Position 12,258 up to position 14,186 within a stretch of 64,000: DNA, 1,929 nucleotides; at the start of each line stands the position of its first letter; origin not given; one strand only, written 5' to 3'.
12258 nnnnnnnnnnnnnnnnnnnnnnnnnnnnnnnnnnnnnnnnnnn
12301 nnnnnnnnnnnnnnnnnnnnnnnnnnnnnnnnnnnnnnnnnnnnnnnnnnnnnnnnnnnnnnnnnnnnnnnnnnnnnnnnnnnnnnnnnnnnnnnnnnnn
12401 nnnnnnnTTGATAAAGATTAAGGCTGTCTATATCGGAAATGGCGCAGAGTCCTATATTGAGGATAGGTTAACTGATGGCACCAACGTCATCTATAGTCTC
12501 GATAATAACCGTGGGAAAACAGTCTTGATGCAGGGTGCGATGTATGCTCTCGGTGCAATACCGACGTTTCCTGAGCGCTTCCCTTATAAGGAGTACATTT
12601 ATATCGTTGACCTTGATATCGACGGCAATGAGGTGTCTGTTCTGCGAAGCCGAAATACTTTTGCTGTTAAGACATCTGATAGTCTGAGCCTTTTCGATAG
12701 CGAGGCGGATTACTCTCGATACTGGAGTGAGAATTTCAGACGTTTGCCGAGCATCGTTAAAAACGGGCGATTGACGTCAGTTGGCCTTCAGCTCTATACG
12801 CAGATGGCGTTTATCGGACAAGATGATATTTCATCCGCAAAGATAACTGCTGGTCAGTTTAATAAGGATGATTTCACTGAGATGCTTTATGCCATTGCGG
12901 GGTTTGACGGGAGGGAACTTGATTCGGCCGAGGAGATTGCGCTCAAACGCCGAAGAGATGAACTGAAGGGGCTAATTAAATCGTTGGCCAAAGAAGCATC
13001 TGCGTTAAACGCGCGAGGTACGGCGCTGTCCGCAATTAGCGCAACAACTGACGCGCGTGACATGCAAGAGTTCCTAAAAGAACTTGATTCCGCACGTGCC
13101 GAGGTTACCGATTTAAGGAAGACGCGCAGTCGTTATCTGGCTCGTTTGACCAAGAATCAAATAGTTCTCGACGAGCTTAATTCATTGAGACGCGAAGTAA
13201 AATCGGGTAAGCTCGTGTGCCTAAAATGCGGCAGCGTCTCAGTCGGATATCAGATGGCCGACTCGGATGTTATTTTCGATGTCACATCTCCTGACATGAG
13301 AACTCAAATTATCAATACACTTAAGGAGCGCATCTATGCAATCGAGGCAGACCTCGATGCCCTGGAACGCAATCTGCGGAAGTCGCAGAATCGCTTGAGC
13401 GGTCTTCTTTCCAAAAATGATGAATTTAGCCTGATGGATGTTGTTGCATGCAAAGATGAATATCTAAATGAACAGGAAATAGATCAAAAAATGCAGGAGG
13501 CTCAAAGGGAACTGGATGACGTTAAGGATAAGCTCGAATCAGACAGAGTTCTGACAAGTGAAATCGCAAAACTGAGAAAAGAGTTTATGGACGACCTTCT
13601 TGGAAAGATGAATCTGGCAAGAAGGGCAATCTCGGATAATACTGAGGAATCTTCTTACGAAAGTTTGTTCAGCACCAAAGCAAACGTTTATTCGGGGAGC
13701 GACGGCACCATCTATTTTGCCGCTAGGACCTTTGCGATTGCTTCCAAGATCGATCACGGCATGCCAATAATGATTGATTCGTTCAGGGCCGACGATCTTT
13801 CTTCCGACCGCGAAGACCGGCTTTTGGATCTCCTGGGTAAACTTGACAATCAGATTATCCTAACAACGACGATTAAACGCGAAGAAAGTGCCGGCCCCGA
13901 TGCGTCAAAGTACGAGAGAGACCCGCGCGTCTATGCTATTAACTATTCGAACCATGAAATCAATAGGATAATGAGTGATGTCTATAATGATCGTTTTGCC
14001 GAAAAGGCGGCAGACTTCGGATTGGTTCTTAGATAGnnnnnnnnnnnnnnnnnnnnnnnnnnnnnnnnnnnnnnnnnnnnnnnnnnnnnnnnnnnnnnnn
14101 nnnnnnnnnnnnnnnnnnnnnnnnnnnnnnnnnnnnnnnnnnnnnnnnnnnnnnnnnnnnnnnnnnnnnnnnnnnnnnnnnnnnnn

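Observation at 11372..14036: Candidate undescribed two-gene system: 349-aa unknown protein translationally coupled to a 542-aa SMC/RecF-like ATPase with a catalytically degenerate head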

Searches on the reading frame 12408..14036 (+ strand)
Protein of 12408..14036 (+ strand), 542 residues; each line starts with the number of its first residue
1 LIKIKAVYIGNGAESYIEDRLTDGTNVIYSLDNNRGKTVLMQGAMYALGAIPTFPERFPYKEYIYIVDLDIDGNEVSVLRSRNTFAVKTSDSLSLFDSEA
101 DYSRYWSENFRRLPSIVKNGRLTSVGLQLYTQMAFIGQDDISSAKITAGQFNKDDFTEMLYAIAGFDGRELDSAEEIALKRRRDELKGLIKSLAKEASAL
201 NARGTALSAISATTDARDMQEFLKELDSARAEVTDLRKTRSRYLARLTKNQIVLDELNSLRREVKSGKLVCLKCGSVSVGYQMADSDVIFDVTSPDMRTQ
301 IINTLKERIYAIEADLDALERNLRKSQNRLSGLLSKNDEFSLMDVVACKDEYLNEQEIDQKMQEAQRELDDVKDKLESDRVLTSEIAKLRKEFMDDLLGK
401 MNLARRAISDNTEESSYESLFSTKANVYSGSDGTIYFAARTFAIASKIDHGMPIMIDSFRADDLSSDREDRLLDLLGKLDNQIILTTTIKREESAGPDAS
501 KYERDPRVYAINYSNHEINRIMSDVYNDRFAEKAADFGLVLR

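Call 3: search_protein_families(library=pfam, proteins=[window:12408-14036:+], max_evalue=1)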
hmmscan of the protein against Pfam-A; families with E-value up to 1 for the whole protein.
window:12408-14036:+ (542 aa): 10 families
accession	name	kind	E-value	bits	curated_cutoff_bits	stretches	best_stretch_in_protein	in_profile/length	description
PF15743.10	SPATA1_C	-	0.016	15.5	27.8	1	309-397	53-139/150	Spermatogenesis-associated C-terminus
PF16454.10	PI3K_P85_iSH2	-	0.032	14.3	31.5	1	214-259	113-158/161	Phosphatidylinositol 3-kinase regulatory subunit P85 inter-SH2 domain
PF04219.17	DUF413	-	0.12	12.8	25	1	195-252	21-81/90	Protein of unknown function, DUF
PF13476.12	AAA_23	-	0.14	13.3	27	0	318-387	131-194/201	AAA domain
PF13863.11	DUF4200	-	0.19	12.5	29.7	1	300-377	20-97/119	Domain of unknown function (DUF4200)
PF13758.11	Prefoldin_3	-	0.22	12.1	23.4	0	297-330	65-98/99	Prefoldin subunit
PF14668.11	RICTOR_V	-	0.24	12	27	0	188-226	30-68/71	Rapamycin-insensitive companion of mTOR, domain 5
PF24292.1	DUF7479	-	0.29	11.7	27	0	342-371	30-59/60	Domain of unknown function (DUF7479)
PF05859.17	Mis12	-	0.37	10.9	25.7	0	213-378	108-194/231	Mis12 protein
PF11068.13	YlqD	-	0.88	10.4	27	1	295-379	15-82/131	YlqD protein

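Call 4: search_protein_families(library=padloc, proteins=[window:12408-14036:+], max_evalue=1)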
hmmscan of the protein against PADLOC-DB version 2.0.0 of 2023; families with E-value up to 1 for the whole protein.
window:12408-14036:+ (542 aa): 12 families
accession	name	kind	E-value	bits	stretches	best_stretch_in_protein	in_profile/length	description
PDLC04526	PDC-M22B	-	5.2e-177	587.7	1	2-539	2-532/535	-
PDLC04525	PDC-M22B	-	2e-53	179.9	1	4-377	3-374/376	-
PDLC00254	LmuB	-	2.7e-20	70.5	2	21-99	24-105/563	AAA ATPase domain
PDLC03860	LmuB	-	2.6e-17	60.6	1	21-502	24-528/565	-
PDLC00252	LmuB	-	6.2e-17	59.6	1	22-394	24-409/554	AAA ATPase domain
PDLC03863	LmuB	-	6.8e-13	46.2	2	18-263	19-287/610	-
PDLC04663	PDC-M46B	-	3.1e-11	41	2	3-102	2-100/483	-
PDLC00263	LmuB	-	1e-05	23.5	1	18-181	18-191/204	AAA ATPase domain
PDLC00257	LmuB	-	1.2e-05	22.4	1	24-98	27-102/571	AAA ATPase domain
PDLC00251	LmuB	-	5.3e-05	20.1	1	27-483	33-506/556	AAA ATPase domain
PDLC00258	LmuB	-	0.00022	18.7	1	26-92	29-95/376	AAA ATPase domain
PDLC00006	DruC1|DruC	-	0.14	8.6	1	297-396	158-253/626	Unknown function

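Call 6: search_protein_families(library=ncbifam, proteins=[window:12408-14036:+], max_evalue=1)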
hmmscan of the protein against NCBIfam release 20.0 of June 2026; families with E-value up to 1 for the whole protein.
window:12408-14036:+ (542 aa): 8 families
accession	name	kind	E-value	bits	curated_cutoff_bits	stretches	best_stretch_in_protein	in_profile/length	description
NF045487.1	ASRP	equivalog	0.00017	20.3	300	1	21-392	12-346/593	archaea-specific SMC-related protein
TIGR01843.1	type_I_hlyD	subfamily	0.00045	19.3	208.65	2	303-455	146-300/422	HlyD family type I secretion periplasmic adaptor subunit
NF038101.1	Trm112_arch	equivalog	0.094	12.9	77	1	247-276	13-42/59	methytransferase partner Trm112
TIGR04320.1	Surf_Exclu_PgrA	domain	0.18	11.1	70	0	296-379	253-334/360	SEC10/PgrA surface exclusion domain-containing protein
TIGR04211.1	SH3_and_anchor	equivalog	0.23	11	65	1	302-378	75-150/198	TIGR04211 family SH3 domain-containing protein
NF052423.1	lpg1689_fam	equivalog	0.24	10.8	150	0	354-402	7-53/184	lpg1689 family Dot/Icm T4SS effector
NF041034.1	Rad50_Sulf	equivalog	0.25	9.1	1000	1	179-413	343-552/872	DNA double-strand break repair ATPase Rad50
NF040788.1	S-lay_SlaB_Mtsph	equivalog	0.29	10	700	0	186-215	362-391/416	S-layer protein SlaB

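Call 7: search_solved_structures(query=window:12408-14036:+, max_evalue=1, show_alignments=2)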
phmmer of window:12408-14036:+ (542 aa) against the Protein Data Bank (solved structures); distinct sequences matched with E-value up to 1: 0.

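Call 18: find_homologous_proteins(query=window:12408-14036:+)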
Query window:12408-14036:+ (542 aa): 108 proteins with E <= 0.001 among 8000 candidates.
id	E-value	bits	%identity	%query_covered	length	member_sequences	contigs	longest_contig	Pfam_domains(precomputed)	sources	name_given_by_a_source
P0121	0.0e+0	1133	97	100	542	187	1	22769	-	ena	-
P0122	0.0e+0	1077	92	100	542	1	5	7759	-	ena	-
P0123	0.0e+0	1074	92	100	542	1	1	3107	-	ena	-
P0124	0.0e+0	1067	92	100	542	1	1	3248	-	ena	-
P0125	0.0e+0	1064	91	100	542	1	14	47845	-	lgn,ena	-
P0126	0.0e+0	1064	91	100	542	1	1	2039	-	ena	-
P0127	0.0e+0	1010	87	100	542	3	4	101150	-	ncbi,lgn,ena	-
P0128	6.3e-298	1006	85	100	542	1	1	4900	-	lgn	-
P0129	1.1e-296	1002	85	100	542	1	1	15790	-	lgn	-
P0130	2.2e-296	1001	85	100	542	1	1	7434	-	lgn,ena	-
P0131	3.8e-296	1001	85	100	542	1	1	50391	-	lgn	-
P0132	3.8e-296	1001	85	100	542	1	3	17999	-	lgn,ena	-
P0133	4.2e-296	1000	85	100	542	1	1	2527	-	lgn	-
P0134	1.9e-295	998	85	100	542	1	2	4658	-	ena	-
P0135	3.1e-295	998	85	100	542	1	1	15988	-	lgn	-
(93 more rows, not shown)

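Call 23: search_solved_structures(query=A2, max_evalue=10, show_alignments=3)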
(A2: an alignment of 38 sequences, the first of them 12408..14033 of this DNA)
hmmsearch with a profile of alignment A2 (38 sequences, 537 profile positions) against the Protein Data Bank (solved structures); distinct sequences matched with E-value up to 10: 400 (the best 60 are shown).
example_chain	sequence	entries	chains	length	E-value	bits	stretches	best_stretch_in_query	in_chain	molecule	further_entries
9ux7_A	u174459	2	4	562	2.3e-13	52.7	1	20-477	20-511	Lamassu protein LmuB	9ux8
6kos_A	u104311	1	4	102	0.00017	23.5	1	305-395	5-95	SUWA (Super WA20)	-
9cjy_B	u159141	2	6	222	0.00034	22.4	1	293-395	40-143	Hemagglutinin HA2 chain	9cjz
6ii4_B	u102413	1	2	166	0.00066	21.5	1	293-384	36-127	Hemagglutinin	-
4kol_B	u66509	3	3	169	0.00068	21.4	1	293-384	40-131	Hemagglutinin HA2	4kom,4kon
4lki_B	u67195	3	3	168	0.00068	21.4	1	293-384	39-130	hemagglutinin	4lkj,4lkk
6ii9_B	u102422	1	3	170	0.0007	21.4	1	293-384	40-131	Hemagglutinin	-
6ml8_B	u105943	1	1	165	0.0007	21.4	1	293-394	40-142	Hemagglutinin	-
6ii8_B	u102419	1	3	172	0.00084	21.1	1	293-384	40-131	Hemagglutinin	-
7zr2_A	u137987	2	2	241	0.00091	21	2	303-390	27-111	Spike protein S2',Chimeric protein mimic of SARS-CoV-2 Spike HR1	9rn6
4jtv_B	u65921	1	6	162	0.00094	21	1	293-393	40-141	Hemagglutinin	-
3ztn_B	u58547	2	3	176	0.00094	21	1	293-394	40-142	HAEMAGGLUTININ | Hemagglutinin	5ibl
3lzg_B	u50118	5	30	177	0.00095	21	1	293-394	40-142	Hemagglutinin, HA2 SUBUNIT | Hemagglutinin HA2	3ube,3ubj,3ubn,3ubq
4ju0_B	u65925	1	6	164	0.00097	20.9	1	293-393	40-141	Hemagglutinin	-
4eda_B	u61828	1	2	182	0.00098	20.9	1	293-394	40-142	Hemagglutinin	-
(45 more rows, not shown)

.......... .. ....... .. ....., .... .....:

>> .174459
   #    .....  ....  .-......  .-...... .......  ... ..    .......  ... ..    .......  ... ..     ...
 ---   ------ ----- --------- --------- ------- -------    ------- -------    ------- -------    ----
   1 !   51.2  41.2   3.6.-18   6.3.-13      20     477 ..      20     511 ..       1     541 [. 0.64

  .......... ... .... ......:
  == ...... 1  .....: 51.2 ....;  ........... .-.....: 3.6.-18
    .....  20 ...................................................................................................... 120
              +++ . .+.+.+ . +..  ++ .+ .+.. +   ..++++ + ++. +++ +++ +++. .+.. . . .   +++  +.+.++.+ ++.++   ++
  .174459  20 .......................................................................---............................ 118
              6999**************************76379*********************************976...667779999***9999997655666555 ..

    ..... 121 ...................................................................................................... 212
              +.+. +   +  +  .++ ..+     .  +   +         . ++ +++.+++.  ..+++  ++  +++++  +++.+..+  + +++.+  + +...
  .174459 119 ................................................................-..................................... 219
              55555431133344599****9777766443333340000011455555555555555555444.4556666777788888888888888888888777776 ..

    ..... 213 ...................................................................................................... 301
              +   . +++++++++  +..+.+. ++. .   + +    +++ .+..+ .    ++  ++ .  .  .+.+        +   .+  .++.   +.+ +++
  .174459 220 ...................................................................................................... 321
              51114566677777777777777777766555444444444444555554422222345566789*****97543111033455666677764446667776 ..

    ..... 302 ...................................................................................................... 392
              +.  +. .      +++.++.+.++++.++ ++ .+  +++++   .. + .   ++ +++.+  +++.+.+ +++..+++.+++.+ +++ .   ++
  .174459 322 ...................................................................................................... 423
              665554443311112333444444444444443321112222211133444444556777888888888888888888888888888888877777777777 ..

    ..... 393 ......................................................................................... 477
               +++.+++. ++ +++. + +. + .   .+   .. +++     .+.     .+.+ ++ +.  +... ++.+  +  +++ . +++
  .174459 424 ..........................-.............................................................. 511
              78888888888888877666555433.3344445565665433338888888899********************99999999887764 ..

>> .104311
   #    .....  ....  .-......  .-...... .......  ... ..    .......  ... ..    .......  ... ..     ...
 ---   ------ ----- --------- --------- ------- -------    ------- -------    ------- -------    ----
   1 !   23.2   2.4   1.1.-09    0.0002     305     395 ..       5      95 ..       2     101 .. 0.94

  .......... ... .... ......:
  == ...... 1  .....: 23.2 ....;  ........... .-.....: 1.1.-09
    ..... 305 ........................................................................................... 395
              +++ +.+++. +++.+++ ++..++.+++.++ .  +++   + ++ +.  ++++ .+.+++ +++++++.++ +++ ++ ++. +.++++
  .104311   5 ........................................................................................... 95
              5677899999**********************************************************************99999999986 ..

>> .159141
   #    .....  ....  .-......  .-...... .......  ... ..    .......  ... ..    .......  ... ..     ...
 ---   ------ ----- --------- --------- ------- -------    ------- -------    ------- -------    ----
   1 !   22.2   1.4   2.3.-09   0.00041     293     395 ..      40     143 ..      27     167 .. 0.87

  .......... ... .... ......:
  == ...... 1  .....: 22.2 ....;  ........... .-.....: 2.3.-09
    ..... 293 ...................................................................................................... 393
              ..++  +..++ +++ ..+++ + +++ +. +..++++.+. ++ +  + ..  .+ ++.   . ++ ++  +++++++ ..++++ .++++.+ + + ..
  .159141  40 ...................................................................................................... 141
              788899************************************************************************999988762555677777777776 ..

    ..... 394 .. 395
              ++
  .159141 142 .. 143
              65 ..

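Call 36: search_protein_families(library=pfam, alignment_id=A2, max_evalue=1)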
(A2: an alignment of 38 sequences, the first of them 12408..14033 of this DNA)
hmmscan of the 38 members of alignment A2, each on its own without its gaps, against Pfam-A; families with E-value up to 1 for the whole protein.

A. member 1, window:12408-14033:+ (542 aa): 10 families
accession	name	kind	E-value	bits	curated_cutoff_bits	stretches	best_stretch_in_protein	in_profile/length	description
PF15743.10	SPATA1_C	-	0.016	15.5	27.8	1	309-397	53-139/150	Spermatogenesis-associated C-terminus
PF16454.10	PI3K_P85_iSH2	-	0.032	14.3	31.5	1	214-259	113-158/161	Phosphatidylinositol 3-kinase regulatory subunit P85 inter-SH2 domain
PF04219.17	DUF413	-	0.12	12.8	25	1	195-252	21-81/90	Protein of unknown function, DUF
PF13476.12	AAA_23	-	0.14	13.3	27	0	318-387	131-194/201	AAA domain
PF13863.11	DUF4200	-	0.19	12.5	29.7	1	300-377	20-97/119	Domain of unknown function (DUF4200)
PF13758.11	Prefoldin_3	-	0.22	12.1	23.4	0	297-330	65-98/99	Prefoldin subunit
PF14668.11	RICTOR_V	-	0.24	12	27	0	188-226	30-68/71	Rapamycin-insensitive companion of mTOR, domain 5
PF24292.1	DUF7479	-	0.29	11.7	27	0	342-371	30-59/60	Domain of unknown function (DUF7479)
PF05859.17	Mis12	-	0.37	10.9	25.7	0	213-378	108-194/231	Mis12 protein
PF11068.13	YlqD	-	0.88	10.4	27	1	295-379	15-82/131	YlqD protein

B. families by the number of members that match (of 38 scanned): 191 families (the first 25 are shown)
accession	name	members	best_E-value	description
PF01920.25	Prefoldin_2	14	4.3e-06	Prefoldin subunit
PF13476.12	AAA_23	12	2.1e-08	AAA domain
PF05531.17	NPV_P10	12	0.0078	Nucleopolyhedrovirus P10 protein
PF03938.19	OmpH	10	0.00069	Outer membrane protein (OmpH-like)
PF03961.19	FapA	10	0.014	Flagellar Assembly Protein A beta solenoid domain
PF05859.17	Mis12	9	0.0022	Mis12 protein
PF02050.21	FliJ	9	0.026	Flagellar FliJ protein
PF12325.13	TMF_TATA_bd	8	0.00027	TATA element modulatory factor 1 TATA binding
PF14362.11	DUF4407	8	0.02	Domain of unknown function (DUF4407)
PF14703.12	PHM7_cyt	7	4e-05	Cytosolic domain of 10TM putative phosphate transporter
PF25764.1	KIF21A_4th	7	0.00055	KIF21A-like domain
PF16326.10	ABC_tran_CTD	6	0.013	ABC transporter C-terminal domain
PF05130.17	FlgN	5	0.002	FlgN protein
PF13758.11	Prefoldin_3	5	0.0021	Prefoldin subunit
PF25610.1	HR1_TOCA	5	0.031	TOCA family HR1 domain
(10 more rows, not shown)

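Call 41: predict_structure(alignment_id=A2)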
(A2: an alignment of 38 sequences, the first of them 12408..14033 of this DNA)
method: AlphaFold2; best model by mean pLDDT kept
length: 542 residues; sequences in the alignment: 38
mean_pLDDT: 82.4   pTM: 0.66
mean pLDDT of the five models: 82.4, 82.0, 80.7, 79.5, 78.5
residues with pLDDT >= 90: 230; 70-90: 199; 50-70: 92; < 50: 21
segments of 3 or more residues with pLDDT < 50: 204-215, 262-266, 342-344
pLDDT, mean of each block of 10 residues (from residue 1): 96 93 93 83 94 87 96 95 95 94 94 87 90 88 87 94 79 78 90 76 51 53 74 83 83 70 49 59 59 62 82 89 83 64 50 70 90 87 87 96 93 88 86 91 94 91 81 94 91 62 89 73 91 92 72
secondary structure, 60 per line:
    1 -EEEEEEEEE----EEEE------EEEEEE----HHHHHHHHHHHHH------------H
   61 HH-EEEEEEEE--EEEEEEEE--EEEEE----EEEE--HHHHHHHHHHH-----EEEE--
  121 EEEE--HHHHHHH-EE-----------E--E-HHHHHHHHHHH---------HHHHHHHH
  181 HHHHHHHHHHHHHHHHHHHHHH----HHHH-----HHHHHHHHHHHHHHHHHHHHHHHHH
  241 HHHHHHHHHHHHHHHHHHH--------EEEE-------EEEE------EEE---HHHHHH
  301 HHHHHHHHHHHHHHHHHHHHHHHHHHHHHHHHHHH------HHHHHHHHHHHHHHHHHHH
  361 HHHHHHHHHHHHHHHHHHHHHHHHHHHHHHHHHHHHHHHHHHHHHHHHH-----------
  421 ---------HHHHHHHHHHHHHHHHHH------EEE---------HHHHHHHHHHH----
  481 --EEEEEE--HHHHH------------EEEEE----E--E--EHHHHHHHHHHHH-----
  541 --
elements in order: E2-10 E15-18 E25-30 H35-47 E64-71 E74-81 E84-88 E93-96 H99-109 E115-118 E121-124 H127-133 H153-163 H173-202 H207-210 H216-259 E268-271 E279-282 E289-291 H295-335 H342-409 H430-447 E454-456 H466-476 E483-488 H491-495 E508-512 H524-535

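Call 44: fold_search(model_id=the predicted structure, library=pdb)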
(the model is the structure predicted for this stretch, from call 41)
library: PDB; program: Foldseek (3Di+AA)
matches with E <= 10: 781; with E <= 0.001: 100
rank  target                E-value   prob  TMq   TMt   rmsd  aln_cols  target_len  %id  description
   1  9ux7_A                9.1e-18  1.00  0.54  0.52  26.8       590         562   14  CryoEM Structure of LmuAB-DNA complex (released 2026-03-25)
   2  9a6c_A                2.0e-12  1.00  0.38  0.36  19.8       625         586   13  Integrative model of YYDD-YYDB by crosslinking MS and deep learning (released 2024-09-18)
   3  9hqu_A                1.4e-11  1.00  0.42  0.37  19.4       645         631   14  Salmonella enterica Lamassu LmuACB in nuclease sequestration state (released 2025-10-01)
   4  9uxh_F                3.5e-11  1.00  0.42  0.36  17.9       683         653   11  type II Lamassu, LmuACB with DNA (released 2026-03-25)
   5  5xei                  7.8e-11  1.00  0.44  0.45  17.0       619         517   11  Crystal structure of the Smc head domain with a coiled coil and joint derived from Pyrococcus yayanosii (released 2017-06-07)
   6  9hqx_f                2.1e-10  1.00  0.42  0.37  22.3       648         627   12  Salmonella enterica Lamassu LmuACB bound to DNA duplex (released 2025-10-01)
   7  9q9m_A                5.5e-10  1.00  0.31  0.36  19.4       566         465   11  Cryo-EM structure of human Mre11-Rad50-Nbs1 (MRN) complex bound to DNA and telomeric factor TRF2 (released 2025-10-01)
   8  3auy_A                3.0e-09  1.00  0.30  0.42  25.9       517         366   12  Crystal structure of Rad50 bound to ADP (released 2011-05-25)
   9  9q9k_A                3.0e-09  1.00  0.31  0.35  17.2       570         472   12  Cryo-EM structure of human Mre11-Rad50 (MR) complex bound to DNA and telomeric factor TRF2 fragment (438-542) (released 2025-10-01)
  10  9q9i_A                3.2e-09  1.00  0.32  0.36  21.4       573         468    9  Cryo-EM structure of human Mre11-Rad50-Nbs1 complex bound to DNA (released 2025-10-01)
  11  7tve_D                7.8e-09  1.00  0.35  0.41  19.0       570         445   14  ATP and DNA bound SMC5/6 core complex (released 2022-06-22)
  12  9q9h_B                8.2e-09  1.00  0.31  0.34  19.0       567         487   11  Cryo-EM structure of human Mre11-Rad50 complex bound to DNA (released 2025-10-01)
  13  7yzp_C                9.1e-09  1.00  0.39  0.46  19.7       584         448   11  Hairpin-bound state of the E. coli Mre11-Rad50 (SbcCD) head complex bound to ADP and a DNA hairpin (released 2022-08-17)
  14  9q9h_A                1.0e-08  1.00  0.29  0.32  20.1       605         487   12  Cryo-EM structure of human Mre11-Rad50 complex bound to DNA (released 2025-10-01)
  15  6wge_B                2.5e-08  1.00  0.35  0.38  12.0       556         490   13  Cryo-EM structure of human Cohesin-NIPBL-DNA complex without STAG1 (released 2020-05-20)
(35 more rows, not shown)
